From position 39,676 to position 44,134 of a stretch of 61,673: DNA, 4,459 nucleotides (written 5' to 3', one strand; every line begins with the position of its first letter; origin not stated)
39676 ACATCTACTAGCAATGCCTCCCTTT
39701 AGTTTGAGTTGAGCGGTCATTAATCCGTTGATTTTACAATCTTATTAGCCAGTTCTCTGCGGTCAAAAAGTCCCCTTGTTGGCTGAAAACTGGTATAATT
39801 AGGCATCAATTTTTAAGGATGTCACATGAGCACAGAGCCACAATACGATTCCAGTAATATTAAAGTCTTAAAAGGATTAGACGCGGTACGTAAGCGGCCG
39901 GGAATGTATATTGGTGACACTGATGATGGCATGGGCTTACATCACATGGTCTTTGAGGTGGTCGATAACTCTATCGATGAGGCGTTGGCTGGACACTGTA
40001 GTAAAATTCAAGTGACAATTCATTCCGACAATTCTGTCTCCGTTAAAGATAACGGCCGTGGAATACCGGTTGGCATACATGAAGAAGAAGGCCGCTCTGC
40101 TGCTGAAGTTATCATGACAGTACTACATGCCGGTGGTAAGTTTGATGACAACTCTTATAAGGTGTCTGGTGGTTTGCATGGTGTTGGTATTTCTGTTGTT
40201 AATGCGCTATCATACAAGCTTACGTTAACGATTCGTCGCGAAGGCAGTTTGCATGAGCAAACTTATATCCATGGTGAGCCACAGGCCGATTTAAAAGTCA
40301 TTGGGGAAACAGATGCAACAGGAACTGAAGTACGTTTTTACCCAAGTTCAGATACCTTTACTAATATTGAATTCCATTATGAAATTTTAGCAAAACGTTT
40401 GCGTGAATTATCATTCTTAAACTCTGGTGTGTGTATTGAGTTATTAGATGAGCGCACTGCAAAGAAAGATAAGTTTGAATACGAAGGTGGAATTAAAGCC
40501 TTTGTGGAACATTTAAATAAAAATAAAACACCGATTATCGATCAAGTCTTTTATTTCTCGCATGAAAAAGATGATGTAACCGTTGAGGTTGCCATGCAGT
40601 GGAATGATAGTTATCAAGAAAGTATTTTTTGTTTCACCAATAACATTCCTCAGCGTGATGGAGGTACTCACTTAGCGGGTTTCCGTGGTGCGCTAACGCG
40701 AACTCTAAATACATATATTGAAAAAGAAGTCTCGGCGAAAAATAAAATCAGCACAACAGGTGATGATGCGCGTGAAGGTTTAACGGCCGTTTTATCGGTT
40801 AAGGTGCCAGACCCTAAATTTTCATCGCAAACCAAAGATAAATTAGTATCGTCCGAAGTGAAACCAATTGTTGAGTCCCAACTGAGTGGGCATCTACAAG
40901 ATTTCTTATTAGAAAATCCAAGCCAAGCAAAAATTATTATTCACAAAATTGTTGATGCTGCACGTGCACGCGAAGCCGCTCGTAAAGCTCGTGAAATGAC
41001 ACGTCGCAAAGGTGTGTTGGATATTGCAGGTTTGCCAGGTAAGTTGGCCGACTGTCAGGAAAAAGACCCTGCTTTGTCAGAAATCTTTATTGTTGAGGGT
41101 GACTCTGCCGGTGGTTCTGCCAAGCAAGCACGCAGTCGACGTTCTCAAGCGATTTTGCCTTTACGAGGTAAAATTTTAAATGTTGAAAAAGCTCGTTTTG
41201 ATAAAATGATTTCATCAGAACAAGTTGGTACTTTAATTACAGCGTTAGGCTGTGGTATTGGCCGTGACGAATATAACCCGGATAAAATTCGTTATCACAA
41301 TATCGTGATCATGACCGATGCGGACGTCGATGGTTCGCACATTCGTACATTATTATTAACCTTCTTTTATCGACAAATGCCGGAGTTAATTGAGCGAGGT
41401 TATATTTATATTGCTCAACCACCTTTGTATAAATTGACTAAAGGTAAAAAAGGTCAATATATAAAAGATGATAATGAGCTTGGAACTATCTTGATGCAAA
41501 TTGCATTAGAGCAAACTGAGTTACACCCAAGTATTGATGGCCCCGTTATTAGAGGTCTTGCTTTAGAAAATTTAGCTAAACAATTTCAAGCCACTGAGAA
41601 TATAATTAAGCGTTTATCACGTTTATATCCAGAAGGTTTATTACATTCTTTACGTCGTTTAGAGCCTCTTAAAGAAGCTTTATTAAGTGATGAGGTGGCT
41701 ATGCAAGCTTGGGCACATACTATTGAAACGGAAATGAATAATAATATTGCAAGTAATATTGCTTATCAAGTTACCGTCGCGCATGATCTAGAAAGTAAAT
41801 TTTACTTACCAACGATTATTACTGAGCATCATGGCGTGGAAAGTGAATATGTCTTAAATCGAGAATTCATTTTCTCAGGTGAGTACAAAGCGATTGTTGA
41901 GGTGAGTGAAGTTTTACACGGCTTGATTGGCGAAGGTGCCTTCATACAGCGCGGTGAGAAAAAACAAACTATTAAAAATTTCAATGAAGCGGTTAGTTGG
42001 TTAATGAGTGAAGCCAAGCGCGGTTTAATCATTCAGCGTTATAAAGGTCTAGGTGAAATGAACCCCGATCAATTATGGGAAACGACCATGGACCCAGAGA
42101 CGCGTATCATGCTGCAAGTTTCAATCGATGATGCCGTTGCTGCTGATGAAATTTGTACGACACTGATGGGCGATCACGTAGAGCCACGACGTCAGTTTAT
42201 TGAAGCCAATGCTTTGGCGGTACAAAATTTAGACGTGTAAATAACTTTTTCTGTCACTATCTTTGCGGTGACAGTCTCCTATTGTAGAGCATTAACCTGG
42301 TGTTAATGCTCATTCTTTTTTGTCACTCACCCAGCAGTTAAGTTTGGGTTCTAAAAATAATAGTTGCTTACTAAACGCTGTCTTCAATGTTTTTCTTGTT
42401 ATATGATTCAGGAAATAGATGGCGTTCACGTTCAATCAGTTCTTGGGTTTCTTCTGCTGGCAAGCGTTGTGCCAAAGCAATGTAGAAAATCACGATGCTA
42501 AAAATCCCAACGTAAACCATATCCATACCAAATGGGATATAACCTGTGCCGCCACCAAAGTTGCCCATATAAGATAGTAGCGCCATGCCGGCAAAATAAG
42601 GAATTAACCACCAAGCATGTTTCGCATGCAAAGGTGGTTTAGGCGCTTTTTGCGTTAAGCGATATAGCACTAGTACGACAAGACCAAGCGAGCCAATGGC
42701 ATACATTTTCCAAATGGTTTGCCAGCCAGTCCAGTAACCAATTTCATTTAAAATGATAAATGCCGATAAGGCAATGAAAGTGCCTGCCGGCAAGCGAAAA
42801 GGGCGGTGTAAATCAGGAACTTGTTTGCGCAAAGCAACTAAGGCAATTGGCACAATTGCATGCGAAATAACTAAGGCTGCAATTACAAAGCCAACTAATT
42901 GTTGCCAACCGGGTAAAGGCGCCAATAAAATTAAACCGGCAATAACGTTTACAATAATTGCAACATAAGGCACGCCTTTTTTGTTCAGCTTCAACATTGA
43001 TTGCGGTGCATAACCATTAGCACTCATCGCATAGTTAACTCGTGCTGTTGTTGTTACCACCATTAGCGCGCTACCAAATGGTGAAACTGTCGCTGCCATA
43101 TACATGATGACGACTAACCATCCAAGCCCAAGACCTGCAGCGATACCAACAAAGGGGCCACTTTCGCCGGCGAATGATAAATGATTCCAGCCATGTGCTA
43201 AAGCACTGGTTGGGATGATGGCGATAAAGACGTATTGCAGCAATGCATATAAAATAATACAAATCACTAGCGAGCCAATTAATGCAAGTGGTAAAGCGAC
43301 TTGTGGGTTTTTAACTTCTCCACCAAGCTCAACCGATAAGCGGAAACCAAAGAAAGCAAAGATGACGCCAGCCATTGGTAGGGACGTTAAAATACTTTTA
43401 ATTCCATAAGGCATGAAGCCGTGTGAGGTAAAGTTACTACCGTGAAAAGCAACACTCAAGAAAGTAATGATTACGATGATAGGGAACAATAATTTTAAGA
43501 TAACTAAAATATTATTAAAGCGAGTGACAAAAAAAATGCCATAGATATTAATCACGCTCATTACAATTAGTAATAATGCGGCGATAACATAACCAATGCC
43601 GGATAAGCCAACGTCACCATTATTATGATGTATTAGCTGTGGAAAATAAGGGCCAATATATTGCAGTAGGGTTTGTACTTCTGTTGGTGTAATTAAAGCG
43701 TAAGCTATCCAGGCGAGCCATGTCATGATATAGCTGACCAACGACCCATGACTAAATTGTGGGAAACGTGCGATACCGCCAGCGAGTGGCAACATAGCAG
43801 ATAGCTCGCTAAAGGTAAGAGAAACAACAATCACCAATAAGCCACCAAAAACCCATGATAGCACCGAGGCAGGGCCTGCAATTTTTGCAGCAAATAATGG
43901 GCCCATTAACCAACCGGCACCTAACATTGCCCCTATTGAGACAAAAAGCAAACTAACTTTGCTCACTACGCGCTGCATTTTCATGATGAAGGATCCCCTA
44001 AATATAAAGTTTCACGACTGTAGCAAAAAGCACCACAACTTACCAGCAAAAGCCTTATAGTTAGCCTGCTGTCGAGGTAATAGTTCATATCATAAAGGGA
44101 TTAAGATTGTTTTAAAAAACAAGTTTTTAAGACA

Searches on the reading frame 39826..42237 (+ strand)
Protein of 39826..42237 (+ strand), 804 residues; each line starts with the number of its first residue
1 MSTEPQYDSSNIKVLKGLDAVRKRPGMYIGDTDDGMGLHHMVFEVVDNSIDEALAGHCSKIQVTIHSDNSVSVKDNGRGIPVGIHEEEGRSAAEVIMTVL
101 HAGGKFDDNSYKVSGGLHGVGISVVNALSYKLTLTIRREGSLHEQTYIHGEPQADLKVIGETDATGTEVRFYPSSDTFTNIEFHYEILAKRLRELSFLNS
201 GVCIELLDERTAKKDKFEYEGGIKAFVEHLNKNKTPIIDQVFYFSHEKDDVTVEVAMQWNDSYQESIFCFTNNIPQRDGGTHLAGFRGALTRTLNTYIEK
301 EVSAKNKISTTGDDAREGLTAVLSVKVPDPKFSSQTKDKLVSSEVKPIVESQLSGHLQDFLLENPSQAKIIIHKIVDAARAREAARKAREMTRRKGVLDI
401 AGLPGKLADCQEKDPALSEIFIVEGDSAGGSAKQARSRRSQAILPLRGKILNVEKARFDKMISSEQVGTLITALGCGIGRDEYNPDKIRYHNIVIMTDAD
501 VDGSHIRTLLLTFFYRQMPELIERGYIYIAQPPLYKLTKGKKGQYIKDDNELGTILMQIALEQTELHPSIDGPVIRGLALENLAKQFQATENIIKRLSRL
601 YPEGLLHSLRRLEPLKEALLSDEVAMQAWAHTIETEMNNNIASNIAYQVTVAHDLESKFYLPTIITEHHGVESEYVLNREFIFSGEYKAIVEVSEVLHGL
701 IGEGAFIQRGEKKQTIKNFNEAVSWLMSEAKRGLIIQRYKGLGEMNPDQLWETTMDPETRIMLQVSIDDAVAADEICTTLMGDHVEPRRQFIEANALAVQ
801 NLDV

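Call 27: search_protein_families(library=ncbifam, max_evalue=1e-20, proteins=[window:39826-42237:+])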
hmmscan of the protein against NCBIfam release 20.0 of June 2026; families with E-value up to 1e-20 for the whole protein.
window:39826-42237:+ (804 aa): 5 families
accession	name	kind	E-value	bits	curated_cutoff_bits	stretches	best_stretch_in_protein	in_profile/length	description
NF011501.0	PRK14939.1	subfamily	0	1317.4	796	1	3-804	6-803/803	DNA gyrase subunit B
TIGR01059.1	gyrB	equivalog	1.6e-303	1008.1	882.4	1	7-804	1-639/639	DNA topoisomerase (ATP-hydrolyzing) subunit B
NF004189.0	PRK05644.1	subfamily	2e-287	954.8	740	2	3-561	6-565/641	DNA gyrase subunit B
TIGR01058.1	parE_Gpos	equivalog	1.8e-227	756.7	899.95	2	6-559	4-562/637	DNA topoisomerase IV subunit B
TIGR01055.1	parE_Gneg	equivalog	2.1e-177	591.3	723.35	1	6-560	3-551/625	DNA topoisomerase IV subunit B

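Call 49: find_homologous_proteins(query=window:39826-42237:+, max_evalue=1e-100)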
Query window:39826-42237:+ (804 aa): 8000 proteins with E <= 1e-100 among 8000 candidates; the best 120 are listed.
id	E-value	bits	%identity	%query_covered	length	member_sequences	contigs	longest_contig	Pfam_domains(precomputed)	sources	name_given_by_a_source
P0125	0.0e+0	1809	100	100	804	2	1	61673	PF18053.7,PF00986.27,PF21249.3,PF02518.32,PF01751.29,PF00204.32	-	-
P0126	0.0e+0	1506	82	100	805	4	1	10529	PF18053.7,PF00986.27,PF21249.3,PF02518.32,PF01751.29,PF00204.32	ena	-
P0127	0.0e+0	1497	81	100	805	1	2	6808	PF18053.7,PF00986.27,PF21249.3,PF02518.32,PF01751.29,PF00204.32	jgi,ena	-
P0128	0.0e+0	1494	82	100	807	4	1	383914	PF18053.7,PF00986.27,PF21249.3,PF02518.32,PF01751.29,PF00204.32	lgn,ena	-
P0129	0.0e+0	1489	81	100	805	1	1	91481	PF18053.7,PF00986.27,PF21249.3,PF02518.32,PF01751.29,PF00204.32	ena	-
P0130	0.0e+0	1487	81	100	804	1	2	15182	PF18053.7,PF00986.27,PF21249.3,PF02518.32,PF01751.29,PF00204.32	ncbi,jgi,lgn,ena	jgi:DNA gyrase subunit B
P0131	0.0e+0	1463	80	100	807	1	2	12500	PF18053.7,PF00986.27,PF21249.3,PF02518.32,PF01751.29,PF00204.32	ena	-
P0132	0.0e+0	1446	78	100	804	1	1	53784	PF18053.7,PF00986.27,PF21249.3,PF02518.32,PF01751.29,PF00204.32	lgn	-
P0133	0.0e+0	1426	80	97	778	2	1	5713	PF18053.7,PF00986.27,PF21249.3,PF02518.32,PF01751.29,PF00204.32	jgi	jgi:DNA gyrase subunit B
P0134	0.0e+0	1416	79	99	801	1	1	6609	PF18053.7,PF00986.27,PF02518.32,PF01751.29,PF00204.32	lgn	-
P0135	0.0e+0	1414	78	99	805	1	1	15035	PF18053.7,PF00986.27,PF21249.3,PF02518.32,PF01751.29,PF00204.32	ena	-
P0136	0.0e+0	1406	77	100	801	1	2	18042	PF18053.7,PF00986.27,PF21249.3,PF02518.32,PF01751.29,PF00204.32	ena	-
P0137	0.0e+0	1396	76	100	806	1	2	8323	PF18053.7,PF00986.27,PF21249.3,PF02518.32,PF01751.29,PF00204.32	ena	-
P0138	0.0e+0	1379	76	100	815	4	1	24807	PF18053.7,PF00986.27,PF21249.3,PF02518.32,PF01751.29,PF00204.32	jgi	jgi:DNA gyrase subunit B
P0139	0.0e+0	1373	77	99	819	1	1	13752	PF18053.7,PF00986.27,PF21249.3,PF02518.32,PF01751.29,PF00204.32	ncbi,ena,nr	ncbi:MAG: DNA topoisomerase (ATP-hydrolyzing) subunit B [Gammaproteobacteria bacterium]|nr:DNA topoi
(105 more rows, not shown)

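Call 52: find_encoding_contigs(protein=P0257, flank=10000, max_places=6)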
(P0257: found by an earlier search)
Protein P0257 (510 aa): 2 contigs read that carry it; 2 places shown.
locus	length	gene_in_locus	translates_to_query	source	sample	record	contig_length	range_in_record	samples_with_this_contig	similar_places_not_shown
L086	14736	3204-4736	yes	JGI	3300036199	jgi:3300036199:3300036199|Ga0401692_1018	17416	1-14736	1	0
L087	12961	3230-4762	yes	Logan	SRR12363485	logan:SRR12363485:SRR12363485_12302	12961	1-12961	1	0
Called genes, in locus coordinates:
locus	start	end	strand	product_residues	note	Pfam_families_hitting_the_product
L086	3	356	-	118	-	?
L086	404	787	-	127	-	-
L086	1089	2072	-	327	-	-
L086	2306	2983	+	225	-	PF03167:UDG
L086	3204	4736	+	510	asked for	PF00324:AA_permease, PF13520:AA_permease_2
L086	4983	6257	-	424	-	PF01029:NusB, PF22458:RsmF-B_ferredox, PF01189:Methyltr_RsmB-F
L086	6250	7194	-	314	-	PF00551:Formyl_trans_N, PF02911:Formyl_trans_C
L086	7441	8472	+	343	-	PF01476:LysM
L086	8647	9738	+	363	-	PF02481:DNA_processg_A, PF17782:WHD_DprA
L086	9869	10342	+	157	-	PF04361:DUF494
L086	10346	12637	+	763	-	PF01751:Toprim, PF01131:Topoisom_bac, PF01396:Zn_ribbon_Top1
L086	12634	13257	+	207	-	PF02798:GST_N, PF13417:GST_N_3, PF13409:GST_N_2, PF00043:GST_C (weak), PF13410:GST_C_2 (weak)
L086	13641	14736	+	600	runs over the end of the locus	PF03067:LPMO_10, PF18416:GbpA_2, PF00553:CBM_2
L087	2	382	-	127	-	?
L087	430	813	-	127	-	-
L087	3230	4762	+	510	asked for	PF00324:AA_permease, PF13520:AA_permease_2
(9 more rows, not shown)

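Call 53: find_encoding_contigs(protein=P0256, flank=10000, max_places=6)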
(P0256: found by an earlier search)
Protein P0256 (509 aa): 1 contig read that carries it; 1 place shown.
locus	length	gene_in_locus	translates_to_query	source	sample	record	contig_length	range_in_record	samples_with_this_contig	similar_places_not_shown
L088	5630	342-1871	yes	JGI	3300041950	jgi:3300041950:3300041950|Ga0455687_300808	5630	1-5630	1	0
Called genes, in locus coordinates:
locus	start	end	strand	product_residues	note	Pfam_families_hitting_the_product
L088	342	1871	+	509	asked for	PF00324:AA_permease, PF13520:AA_permease_2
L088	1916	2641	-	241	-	-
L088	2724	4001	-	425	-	PF01029:NusB, PF22458:RsmF-B_ferredox, PF01189:Methyltr_RsmB-F, PF13847:Methyltransf_31 (weak)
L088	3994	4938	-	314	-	PF00551:Formyl_trans_N, PF02911:Formyl_trans_C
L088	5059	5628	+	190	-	?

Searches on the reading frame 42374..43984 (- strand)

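Call 27: search_protein_families(library=ncbifam, max_evalue=1e-20, proteins=[window:42374-43984:-])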
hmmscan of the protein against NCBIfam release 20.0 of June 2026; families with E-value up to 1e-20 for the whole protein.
window:42374-43984:- (537 aa): 4 families
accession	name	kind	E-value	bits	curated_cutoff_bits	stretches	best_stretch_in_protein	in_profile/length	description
TIGR00909.1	2A0306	subfamily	8.5e-53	179.8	556.8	1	5-412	3-403/429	amino acid transporter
NF053761.1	BrChAATpBcaP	equivalog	6.8e-43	147.3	690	1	2-442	19-452/460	branched-chain amino acid transporter BcaP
TIGR00906.1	2A0303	subfamily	2.5e-28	98.8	681.7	1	2-389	28-430/602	cationic amino acid transport permease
TIGR01773.1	GABAperm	equivalog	7.3e-21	74.4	678.1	0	12-352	19-347/452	GABA permease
